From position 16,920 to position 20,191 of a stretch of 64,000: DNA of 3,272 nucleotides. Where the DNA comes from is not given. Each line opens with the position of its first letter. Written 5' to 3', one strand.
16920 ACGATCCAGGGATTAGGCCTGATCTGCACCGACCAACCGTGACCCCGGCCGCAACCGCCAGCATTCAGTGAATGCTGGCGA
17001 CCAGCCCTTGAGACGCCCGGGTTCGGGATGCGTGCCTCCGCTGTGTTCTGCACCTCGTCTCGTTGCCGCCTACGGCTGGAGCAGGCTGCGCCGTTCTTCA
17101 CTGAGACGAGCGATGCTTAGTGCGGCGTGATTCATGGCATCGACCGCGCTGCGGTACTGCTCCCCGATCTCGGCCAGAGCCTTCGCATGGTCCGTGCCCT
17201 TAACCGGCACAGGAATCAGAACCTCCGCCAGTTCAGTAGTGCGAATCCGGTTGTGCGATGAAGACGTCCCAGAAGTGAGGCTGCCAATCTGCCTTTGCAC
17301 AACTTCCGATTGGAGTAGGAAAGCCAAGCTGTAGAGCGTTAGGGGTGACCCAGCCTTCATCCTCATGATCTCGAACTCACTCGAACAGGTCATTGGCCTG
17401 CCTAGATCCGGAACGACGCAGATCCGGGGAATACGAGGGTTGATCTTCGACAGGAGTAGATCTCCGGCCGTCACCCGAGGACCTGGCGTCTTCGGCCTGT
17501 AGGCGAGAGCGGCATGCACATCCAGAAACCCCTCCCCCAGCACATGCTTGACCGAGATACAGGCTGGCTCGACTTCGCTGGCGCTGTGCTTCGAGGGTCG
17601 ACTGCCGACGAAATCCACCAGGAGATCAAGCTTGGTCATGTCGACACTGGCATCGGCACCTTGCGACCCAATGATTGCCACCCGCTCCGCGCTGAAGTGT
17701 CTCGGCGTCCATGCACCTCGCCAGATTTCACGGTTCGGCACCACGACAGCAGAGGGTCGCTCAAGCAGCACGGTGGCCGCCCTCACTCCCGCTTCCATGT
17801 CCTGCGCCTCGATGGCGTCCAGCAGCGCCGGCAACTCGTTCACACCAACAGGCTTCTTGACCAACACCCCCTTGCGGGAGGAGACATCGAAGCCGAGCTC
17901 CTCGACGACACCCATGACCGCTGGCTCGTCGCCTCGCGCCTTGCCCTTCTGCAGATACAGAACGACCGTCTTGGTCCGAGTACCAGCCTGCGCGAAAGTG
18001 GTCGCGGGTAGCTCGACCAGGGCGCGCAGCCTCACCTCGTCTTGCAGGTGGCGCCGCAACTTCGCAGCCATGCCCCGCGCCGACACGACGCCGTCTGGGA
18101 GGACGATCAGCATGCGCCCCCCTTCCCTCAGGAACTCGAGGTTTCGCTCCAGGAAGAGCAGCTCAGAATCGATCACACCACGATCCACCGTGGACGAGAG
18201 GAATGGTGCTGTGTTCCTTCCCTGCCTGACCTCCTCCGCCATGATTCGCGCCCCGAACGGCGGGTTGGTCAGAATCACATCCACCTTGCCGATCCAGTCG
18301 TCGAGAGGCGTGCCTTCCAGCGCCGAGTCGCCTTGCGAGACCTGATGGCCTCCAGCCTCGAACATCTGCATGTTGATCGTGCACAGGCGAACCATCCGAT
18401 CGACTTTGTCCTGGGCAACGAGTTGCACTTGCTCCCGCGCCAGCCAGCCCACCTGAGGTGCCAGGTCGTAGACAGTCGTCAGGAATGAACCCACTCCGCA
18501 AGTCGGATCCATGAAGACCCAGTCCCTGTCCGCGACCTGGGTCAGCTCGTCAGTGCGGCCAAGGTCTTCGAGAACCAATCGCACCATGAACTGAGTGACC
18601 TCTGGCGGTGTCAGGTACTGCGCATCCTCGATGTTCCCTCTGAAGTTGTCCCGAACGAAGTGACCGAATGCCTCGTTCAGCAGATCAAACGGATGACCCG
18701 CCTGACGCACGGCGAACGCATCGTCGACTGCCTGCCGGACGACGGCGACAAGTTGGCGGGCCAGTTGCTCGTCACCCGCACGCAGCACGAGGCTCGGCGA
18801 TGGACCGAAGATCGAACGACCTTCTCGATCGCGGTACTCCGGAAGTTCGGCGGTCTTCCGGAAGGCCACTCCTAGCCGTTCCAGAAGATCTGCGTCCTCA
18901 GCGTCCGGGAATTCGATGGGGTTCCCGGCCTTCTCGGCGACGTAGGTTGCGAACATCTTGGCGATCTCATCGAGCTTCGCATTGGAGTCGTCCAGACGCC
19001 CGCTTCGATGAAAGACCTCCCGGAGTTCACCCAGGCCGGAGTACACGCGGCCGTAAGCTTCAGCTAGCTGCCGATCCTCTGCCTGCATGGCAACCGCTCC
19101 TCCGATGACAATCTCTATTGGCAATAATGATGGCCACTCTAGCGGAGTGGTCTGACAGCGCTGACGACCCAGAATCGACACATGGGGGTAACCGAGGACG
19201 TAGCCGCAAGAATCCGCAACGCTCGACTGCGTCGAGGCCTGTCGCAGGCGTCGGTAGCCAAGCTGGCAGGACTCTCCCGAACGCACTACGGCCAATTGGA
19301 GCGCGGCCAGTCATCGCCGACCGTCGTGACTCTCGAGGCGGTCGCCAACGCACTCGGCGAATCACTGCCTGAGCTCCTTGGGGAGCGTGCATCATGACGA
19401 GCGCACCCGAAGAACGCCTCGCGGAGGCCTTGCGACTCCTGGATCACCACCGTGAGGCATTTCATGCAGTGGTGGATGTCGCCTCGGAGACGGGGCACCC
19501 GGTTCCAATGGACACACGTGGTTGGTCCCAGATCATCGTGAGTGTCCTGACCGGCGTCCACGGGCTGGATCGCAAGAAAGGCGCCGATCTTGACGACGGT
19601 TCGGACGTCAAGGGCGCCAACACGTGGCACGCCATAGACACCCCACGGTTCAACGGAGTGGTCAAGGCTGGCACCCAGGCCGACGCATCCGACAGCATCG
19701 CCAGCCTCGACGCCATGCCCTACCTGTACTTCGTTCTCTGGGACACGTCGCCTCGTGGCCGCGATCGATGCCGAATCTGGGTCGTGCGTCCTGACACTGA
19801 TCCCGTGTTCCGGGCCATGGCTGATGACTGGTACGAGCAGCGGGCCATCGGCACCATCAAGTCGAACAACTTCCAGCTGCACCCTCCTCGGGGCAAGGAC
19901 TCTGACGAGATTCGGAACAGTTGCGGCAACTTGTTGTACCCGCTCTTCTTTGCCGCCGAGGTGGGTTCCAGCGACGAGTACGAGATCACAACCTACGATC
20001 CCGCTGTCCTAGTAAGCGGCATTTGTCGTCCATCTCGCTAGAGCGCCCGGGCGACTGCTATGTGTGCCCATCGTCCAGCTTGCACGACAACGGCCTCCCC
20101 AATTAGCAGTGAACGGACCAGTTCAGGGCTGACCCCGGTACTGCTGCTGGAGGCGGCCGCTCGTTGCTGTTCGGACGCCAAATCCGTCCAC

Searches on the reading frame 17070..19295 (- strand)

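Call 3: search_protein_families(library=pfam, proteins=[window:17070-19295:-], max_evalue=0.1)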
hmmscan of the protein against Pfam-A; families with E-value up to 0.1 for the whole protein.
window:17070-19295:- (741 aa): 4 families
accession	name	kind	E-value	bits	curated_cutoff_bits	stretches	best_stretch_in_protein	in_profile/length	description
PF02384.22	N6_Mtase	-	1.3e-27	97.4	20.4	1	204-454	4-236/311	N-6 DNA Methylase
PF01170.24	UPF0020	-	5.6e-07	29.9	22.3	1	257-355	28-139/197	RMKL-like, methyltransferase domain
PF07669.17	Eco57I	-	2.3e-05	25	25.3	1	333-429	70-165/171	Eco57I restriction-modification methylase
PF11599.14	AviRa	-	0.0014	18.6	25.7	1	231-315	25-103/232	RRNA methyltransferase AviRa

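Call 4: search_protein_families(library=padloc, proteins=[window:17070-19295:-], max_evalue=0.1)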
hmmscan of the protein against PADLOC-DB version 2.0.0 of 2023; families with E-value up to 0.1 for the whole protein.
window:17070-19295:- (741 aa): 62 families (the best 25 are shown)
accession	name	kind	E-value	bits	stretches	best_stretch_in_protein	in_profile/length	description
PDLC03021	MTase_I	-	3.4e-30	103.3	1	223-453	162-380/491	Type I methyltransferase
PDLC03218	MTase_II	-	3.2e-27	93.3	1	200-474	242-509/532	Type II methyltransferase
PDLC03023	MTase_I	-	9.3e-24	81.8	2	374-458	572-667/716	Type I methyltransferase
PDLC03025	MTase_I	-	4.2e-23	79.8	1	181-453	124-374/569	Type I methyltransferase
PDLC03026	MTase_I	-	6.9e-23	79.5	1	225-454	143-358/487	Type I methyltransferase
PDLC03318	MTase_II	-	1.1e-20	71.6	1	331-470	494-642/723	Type II methyltransferase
PDLC04134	mad2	-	2e-20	71.1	1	192-470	240-465/492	mads_2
PDLC03357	MTase_II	-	5.9e-20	69.2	1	261-466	145-350/620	Type II methyltransferase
PDLC03018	MTase_I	-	3.7e-19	66.6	3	377-451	530-603/749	Type I methyltransferase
PDLC03024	MTase_I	-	2.2e-18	64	2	374-475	487-601/628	Type I methyltransferase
PDLC03030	MTase_I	-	2e-17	60.9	2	331-452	447-583/670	Type I methyltransferase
PDLC03034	MTase_I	-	4.5e-17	59.6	1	337-452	473-585/672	Type I methyltransferase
PDLC03033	MTase_I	-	4.6e-16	56.9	1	177-452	157-423/541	Type I methyltransferase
PDLC03022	MTase_I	-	6.7e-16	55.8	1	227-454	188-410/857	Type I methyltransferase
PDLC03624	REase_MTase_IIG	-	1.6e-15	54.1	1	203-453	399-650/1271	Type IIG restriction enzyme-methyltransferase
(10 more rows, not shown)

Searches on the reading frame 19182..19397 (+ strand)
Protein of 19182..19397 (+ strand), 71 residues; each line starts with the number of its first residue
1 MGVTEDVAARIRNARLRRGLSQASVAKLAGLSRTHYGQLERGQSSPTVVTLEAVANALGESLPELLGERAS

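Call 3: search_protein_families(library=pfam, proteins=[window:19182-19397:+], max_evalue=0.1)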
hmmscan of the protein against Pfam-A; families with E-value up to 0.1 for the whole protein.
window:19182-19397:+ (71 aa): 7 families
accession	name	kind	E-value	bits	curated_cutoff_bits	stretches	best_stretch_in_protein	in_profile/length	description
PF01381.28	HTH_3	-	2.5e-16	59.9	23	1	11-65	1-55/55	Helix-turn-helix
PF13560.12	HTH_31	-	1.3e-12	48.3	27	1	7-64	2-60/64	Helix-turn-helix domain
PF12844.13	HTH_19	-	3.7e-08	33.6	30.2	1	9-66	2-59/64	Helix-turn-helix domain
PF13443.12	HTH_26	-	5.7e-05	23.7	22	1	10-66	1-58/63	Cro/C1-type HTH DNA-binding domain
PF13413.12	HTH_25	-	0.019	15.2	24.6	1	11-44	2-35/62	Helix-turn-helix domain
PF21291.3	CYNS_N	-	0.023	15.1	27.1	1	5-35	2-32/69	Cyanate hydratase, N-terminal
PF13744.12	HTH_37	-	0.033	14.4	27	1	8-59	20-72/80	Helix-turn-helix domain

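Call 4: search_protein_families(library=padloc, proteins=[window:19182-19397:+], max_evalue=0.1)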
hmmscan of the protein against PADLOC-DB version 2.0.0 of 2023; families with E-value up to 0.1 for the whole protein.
window:19182-19397:+ (71 aa): 23 families
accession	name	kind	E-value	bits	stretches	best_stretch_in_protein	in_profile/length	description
PDLC04142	capH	-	5.2e-12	44.7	1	7-69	7-69/103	capH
PDLC03665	Control_protein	-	2.8e-11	41.5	1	8-66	10-69/77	control protein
PDLC03671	Control_protein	-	2.8e-09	35.1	1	1-67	9-75/84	control protein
PDLC02926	HTH_VI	-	1.2e-08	33.1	1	10-59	5-54/92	-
PDLC03664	Control_protein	-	1.8e-08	32.7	1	9-59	16-66/74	control protein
PDLC03949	RmrA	-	2.4e-07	28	1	9-59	5-55/363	-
PDLC03952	RmrA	-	2.5e-07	27.9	1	7-60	23-76/395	-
PDLC03947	RmrA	-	3.1e-07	27.6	1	7-58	12-63/383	-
PDLC03666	Control_protein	-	4.3e-06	25.1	1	3-62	3-62/77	control protein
PDLC03951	RmrA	-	1.2e-05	22.4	1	2-60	4-62/400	-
PDLC03953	RmrA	-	1.3e-05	22.6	1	6-59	5-58/373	-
PDLC03946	RmrA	-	1.5e-05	22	1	9-59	5-55/357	-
PDLC03955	RmrA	-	6.6e-05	20.3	1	10-59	24-73/371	-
PDLC03536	REase_II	-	0.00016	19.4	1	6-66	10-70/237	Type II restriction enzyme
PDLC03944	RmrA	-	0.00016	18.9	1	9-58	9-58/384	-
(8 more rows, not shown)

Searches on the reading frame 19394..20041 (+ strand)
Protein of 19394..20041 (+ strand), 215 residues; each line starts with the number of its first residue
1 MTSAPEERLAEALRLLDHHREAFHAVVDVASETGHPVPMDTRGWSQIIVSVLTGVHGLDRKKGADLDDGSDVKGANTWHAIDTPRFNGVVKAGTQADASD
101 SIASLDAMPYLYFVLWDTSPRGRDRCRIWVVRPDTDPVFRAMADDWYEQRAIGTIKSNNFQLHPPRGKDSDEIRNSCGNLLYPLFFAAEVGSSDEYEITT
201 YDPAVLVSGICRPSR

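Call 3: search_protein_families(library=pfam, proteins=[window:19394-20041:+], max_evalue=0.1)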
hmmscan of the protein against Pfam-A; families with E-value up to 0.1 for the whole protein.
window:19394-20041:+ (215 aa): 1 family
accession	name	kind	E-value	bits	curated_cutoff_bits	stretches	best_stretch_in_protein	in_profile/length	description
PF09567.15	RE_MamI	-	7.5e-39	133.7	25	1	33-186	6-175/183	MamI restriction endonuclease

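Call 4: search_protein_families(library=padloc, proteins=[window:19394-20041:+], max_evalue=0.1)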
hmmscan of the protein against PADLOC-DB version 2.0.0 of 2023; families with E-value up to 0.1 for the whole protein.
window:19394-20041:+ (215 aa): 1 family
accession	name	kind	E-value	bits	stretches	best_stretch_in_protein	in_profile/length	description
PDLC03505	REase_II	-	3.2e-14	51.2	1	28-183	49-212/308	Type II restriction enzyme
